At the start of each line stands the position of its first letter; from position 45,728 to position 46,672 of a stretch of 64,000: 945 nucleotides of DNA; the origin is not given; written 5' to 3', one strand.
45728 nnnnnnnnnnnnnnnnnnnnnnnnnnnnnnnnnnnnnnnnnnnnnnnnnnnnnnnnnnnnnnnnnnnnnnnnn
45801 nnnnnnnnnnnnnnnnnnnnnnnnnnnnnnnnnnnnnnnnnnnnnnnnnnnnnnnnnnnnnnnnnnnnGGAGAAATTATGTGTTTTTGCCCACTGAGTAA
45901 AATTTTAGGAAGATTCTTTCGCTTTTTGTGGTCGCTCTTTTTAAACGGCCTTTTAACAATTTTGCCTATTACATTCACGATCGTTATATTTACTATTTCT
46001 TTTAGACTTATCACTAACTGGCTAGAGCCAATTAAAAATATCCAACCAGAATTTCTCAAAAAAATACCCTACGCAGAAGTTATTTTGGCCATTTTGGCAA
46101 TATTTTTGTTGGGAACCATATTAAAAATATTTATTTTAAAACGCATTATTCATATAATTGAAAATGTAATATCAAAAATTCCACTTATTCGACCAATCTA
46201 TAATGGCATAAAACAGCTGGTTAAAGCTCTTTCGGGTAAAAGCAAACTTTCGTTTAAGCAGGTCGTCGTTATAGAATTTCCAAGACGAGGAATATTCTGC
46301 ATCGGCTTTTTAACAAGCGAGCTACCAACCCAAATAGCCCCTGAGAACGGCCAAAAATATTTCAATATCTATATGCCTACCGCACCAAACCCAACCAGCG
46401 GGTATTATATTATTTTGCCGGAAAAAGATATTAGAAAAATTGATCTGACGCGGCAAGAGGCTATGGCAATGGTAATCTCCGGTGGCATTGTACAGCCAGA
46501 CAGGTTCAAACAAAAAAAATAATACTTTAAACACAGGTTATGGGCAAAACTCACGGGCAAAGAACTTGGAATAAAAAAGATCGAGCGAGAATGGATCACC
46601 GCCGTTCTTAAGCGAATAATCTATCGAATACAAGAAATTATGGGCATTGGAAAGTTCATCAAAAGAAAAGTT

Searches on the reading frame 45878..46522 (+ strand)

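Call 92: search_protein_families(library=pfam, proteins=[window:45878-46522:+], max_evalue=0.00001)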
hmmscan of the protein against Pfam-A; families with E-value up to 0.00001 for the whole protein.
window:45878-46522:+ (214 aa): 1 family
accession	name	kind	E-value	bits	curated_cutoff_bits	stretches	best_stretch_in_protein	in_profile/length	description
PF04367.18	DUF502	-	1.5e-31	108.9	23.8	1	69-174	1-107/107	Protein of unknown function (DUF502)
